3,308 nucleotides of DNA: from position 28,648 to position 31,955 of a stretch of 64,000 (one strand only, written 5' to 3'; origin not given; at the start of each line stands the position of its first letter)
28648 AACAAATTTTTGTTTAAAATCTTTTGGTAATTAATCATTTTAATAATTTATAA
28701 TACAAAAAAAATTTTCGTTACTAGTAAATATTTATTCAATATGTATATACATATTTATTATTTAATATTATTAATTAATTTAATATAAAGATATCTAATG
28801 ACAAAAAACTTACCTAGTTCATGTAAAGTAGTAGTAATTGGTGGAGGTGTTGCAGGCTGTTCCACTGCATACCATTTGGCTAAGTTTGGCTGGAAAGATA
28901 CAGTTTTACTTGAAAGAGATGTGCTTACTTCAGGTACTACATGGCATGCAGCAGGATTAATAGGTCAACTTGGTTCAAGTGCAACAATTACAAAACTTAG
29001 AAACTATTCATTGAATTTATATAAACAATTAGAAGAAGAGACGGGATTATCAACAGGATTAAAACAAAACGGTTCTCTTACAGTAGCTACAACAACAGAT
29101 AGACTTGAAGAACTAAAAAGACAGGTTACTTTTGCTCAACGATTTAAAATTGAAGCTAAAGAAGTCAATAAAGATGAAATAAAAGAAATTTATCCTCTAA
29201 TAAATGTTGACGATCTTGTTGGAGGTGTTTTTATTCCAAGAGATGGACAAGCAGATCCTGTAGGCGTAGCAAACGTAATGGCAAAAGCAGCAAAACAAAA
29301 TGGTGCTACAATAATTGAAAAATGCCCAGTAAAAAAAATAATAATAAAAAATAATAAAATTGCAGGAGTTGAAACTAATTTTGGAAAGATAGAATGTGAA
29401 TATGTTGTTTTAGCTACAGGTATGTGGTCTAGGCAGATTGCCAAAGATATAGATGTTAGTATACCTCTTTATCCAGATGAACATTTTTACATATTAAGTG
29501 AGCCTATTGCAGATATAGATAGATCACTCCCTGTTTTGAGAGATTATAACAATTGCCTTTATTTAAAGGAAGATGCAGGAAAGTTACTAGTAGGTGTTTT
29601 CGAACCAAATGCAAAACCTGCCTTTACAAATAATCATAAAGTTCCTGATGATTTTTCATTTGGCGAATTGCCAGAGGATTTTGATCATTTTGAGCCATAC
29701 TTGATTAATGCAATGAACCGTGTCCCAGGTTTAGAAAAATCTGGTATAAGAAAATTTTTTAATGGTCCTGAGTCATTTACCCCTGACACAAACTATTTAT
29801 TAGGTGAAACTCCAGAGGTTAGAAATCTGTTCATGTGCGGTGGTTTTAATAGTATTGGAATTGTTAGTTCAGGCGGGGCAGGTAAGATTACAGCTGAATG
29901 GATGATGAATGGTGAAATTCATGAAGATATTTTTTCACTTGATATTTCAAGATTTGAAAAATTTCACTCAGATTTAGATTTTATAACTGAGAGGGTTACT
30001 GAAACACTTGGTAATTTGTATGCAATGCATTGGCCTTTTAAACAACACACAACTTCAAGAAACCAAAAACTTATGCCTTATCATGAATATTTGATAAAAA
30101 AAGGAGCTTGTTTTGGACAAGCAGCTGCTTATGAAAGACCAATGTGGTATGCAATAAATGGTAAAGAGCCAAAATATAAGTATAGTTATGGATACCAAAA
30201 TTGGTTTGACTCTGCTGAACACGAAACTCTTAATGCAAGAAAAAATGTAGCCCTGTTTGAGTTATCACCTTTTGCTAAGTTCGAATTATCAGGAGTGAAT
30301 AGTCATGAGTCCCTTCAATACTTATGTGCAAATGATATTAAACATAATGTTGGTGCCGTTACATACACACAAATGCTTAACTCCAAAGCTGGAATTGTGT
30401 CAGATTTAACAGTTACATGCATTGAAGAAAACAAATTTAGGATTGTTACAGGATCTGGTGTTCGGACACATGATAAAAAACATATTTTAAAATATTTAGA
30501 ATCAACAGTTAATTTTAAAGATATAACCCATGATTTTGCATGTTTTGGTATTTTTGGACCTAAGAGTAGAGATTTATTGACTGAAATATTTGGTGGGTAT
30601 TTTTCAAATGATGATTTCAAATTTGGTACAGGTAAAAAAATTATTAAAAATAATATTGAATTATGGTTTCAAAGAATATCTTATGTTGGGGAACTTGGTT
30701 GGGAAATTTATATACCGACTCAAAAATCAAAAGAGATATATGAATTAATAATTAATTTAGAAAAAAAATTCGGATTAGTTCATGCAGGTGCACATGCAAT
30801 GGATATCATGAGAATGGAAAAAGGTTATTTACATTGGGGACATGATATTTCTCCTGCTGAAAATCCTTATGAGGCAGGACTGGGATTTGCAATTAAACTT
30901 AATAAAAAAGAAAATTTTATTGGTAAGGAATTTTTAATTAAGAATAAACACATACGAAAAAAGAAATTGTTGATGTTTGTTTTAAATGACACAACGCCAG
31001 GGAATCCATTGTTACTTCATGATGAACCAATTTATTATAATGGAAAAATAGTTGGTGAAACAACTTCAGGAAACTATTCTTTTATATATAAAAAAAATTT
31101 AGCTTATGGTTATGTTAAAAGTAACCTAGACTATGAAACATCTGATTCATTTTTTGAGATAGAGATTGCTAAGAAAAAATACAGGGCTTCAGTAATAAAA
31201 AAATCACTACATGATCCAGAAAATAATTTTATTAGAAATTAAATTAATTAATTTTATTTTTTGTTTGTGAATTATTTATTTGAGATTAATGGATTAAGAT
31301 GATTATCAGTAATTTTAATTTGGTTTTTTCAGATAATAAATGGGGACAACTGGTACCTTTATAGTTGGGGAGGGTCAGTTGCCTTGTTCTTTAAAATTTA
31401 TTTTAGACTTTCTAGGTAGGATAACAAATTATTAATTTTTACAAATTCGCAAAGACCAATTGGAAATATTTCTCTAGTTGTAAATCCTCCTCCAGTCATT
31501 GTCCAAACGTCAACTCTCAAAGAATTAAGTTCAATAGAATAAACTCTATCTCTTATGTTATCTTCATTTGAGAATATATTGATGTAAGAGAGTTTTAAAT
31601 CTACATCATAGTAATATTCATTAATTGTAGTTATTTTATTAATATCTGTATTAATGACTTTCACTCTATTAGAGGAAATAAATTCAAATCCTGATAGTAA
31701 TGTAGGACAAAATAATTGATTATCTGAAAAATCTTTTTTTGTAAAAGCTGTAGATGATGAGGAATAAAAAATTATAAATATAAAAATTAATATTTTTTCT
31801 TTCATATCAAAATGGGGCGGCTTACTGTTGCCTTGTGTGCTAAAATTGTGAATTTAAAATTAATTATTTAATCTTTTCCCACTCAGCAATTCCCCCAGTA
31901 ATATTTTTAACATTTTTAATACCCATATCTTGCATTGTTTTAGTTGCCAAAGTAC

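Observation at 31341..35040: Stack of mini-cassettes downstream of the tmRNA gene, each bounded by a copy of the ssrA 3' end (integrase-less, integron-like accretion site)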

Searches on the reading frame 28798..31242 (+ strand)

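Call 7: search_protein_families(library=pfam, proteins=[window:28798-31242:+], max_evalue=0.01)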
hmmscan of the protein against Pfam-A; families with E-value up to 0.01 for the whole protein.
window:28798-31242:+ (814 aa): 14 families
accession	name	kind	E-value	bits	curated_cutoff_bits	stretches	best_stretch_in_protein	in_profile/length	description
PF01571.26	GCV_T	-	2.3e-70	237.2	25.6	1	429-698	2-255/255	Aminomethyltransferase folate-binding domain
PF01266.30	DAO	-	3.6e-70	237.7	27.9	1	10-368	1-353/353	FAD dependent oxidoreductase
PF08669.17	GCV_T_C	-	2e-15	56.9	25.9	1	722-806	1-80/80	Glycine cleavage T-protein C-terminal barrel domain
PF16350.10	FAO_M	-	3e-15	56.6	27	1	371-424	1-54/56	FAD dependent oxidoreductase central domain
PF07992.20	Pyr_redox_2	-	2.5e-08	34.1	26.1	1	10-214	2-114/291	Pyridine nucleotide-disulphide oxidoreductase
PF01134.28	GIDA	-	2.9e-08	33.6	22.1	1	10-49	1-29/391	Glucose inhibited division protein A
PF00890.30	FAD_binding_2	-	7.4e-08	32.4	20.4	1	11-212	2-206/414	FAD binding domain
PF13738.12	Pyr_redox_3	-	3.2e-07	30.3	30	0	162-213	88-138/305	Pyridine nucleotide-disulphide oxidoreductase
PF01946.23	Thi4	-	1.6e-06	28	26.2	1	10-51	19-60/235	Thi4 family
PF03486.20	HI0933_like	-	3.3e-06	27.2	50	1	157-211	111-166/244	HI0933-like protein Rossmann domain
PF13450.12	NAD_binding_8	-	0.00042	21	21.9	1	13-44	1-31/68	NAD(P)-binding Rossmann-like domain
PF04820.20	Trp_halogenase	-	0.00043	19.7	21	0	152-217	155-221/458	Tryptophan halogenase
PF01494.25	FAD_binding_3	-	0.00064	19.5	22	0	9-47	2-39/349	FAD binding domain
PF00070.33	Pyr_redox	-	0.0028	18.6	22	0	10-43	1-34/82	Pyridine nucleotide-disulphide oxidoreductase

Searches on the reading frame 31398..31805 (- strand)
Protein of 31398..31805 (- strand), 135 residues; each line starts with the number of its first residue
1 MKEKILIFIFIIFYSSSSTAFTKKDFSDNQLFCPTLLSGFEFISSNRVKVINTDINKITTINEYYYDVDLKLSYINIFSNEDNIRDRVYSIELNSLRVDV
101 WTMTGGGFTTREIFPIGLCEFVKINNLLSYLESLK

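Call 7: search_protein_families(library=pfam, proteins=[window:31398-31805:-], max_evalue=0.01)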
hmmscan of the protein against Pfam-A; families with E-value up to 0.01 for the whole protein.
window:31398-31805:- (135 aa): 0 families

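Call 45: search_protein_families(library=ncbifam, proteins=[window:31398-31805:-], max_evalue=0.01)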
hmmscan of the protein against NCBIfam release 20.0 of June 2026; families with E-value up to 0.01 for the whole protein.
window:31398-31805:- (135 aa): 0 families

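Call 46: search_protein_families(library=phrogs, proteins=[window:31398-31805:-], max_evalue=0.001)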
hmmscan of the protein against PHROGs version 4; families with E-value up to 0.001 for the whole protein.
window:31398-31805:- (135 aa): 0 families
